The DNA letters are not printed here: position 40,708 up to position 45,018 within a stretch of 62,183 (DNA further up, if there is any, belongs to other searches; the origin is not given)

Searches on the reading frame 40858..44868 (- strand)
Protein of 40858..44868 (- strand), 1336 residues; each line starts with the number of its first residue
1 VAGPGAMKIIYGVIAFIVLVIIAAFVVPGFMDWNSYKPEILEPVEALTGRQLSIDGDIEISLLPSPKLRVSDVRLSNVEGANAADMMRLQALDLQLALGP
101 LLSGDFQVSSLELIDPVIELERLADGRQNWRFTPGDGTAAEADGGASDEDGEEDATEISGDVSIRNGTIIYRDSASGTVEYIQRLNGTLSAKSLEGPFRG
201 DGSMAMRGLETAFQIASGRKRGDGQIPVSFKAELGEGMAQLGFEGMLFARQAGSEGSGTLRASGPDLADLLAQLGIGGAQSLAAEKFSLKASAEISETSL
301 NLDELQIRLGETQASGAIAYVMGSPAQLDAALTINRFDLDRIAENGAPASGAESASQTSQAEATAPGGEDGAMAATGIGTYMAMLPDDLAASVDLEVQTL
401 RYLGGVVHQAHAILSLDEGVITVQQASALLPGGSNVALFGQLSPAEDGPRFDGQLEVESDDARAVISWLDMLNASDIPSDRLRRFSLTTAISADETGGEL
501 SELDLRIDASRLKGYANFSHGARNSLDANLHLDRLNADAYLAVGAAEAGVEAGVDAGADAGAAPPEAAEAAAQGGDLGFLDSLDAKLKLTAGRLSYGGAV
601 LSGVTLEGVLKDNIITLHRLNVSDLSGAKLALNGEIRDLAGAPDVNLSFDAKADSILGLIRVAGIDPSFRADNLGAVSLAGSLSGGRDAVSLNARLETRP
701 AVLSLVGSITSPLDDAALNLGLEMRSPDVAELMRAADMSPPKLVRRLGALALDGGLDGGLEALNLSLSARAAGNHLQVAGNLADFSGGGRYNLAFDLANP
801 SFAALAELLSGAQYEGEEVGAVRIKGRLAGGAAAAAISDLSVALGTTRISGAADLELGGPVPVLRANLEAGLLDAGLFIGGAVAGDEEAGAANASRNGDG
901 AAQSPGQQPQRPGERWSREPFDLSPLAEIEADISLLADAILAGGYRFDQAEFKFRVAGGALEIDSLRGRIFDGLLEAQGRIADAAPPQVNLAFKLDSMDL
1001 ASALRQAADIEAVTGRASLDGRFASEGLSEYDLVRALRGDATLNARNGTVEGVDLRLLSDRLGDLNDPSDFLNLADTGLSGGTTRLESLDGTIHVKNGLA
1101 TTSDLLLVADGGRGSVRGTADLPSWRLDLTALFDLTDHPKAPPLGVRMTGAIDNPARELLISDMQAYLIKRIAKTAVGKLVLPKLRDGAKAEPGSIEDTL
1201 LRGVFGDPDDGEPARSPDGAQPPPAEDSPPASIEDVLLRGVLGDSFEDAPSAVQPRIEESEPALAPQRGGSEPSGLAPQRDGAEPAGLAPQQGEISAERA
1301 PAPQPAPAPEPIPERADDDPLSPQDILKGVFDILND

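Call 10: search_protein_families(library=pfam, proteins=[window:40858-44868:-], max_evalue=0.001)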
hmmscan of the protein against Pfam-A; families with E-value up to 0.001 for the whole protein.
window:40858-44868:- (1336 aa): 3 families
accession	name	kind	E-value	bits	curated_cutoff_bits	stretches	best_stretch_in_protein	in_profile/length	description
PF05170.20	AsmA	-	5.4e-59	201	29.8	2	11-190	9-193/607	AsmA family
PF13116.12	YhdP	-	7.7e-18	64.3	46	2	937-1131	970-1168/1224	YhdP protein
PF05359.17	DUF748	-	6.5e-12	44.8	50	1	9-193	17-188/1037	Domain of Unknown Function (DUF748)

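Call 16: find_related_loci(query=window:40858-44850:-, collection=genome_contigs, flank=10000)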
Query window:40858-44850:- (1330 aa) in genome_contigs; peptide patterns used: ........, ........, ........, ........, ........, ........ (x = any residue, [..] = any of these).
48 stretches matched a pattern; 4 encode a relative of the query (tblastn E <= 1e-3); 4 distinct loci.
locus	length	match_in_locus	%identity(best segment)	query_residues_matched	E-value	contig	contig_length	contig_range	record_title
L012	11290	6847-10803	67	1-1330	0e+0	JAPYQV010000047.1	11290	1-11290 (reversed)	MAG: Alphaproteobacteria bacterium isolate PW3.concoct.191_sub PW3_7890_length_11290_cov_5.967512, whole genome shotgun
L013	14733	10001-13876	68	2-1330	0e+0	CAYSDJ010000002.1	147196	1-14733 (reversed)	MAG TPA_asm: uncultured Rhizobiaceae bacterium isolate SRP200020_co5_287 genome assembly, contig: NODE_121_length_147196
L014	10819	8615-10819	67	2-729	0e+0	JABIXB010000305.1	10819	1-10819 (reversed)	MAG: Rhodospirillaceae bacterium isolate SI073_bin108 k141_3016460, whole genome shotgun sequence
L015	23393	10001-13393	30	2-1227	1e-37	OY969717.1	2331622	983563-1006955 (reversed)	MAG: uncultured Alphaproteobacteria bacterium isolate MFD03250.bin.1.16 genome assembly, chromosome: 1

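Call 75: search_protein_families(library=pfam, proteins=[L013:13915-14556:-], max_evalue=1)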
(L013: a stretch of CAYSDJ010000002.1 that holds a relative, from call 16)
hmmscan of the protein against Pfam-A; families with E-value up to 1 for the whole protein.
L013:13915-14556:- (213 aa): 0 families
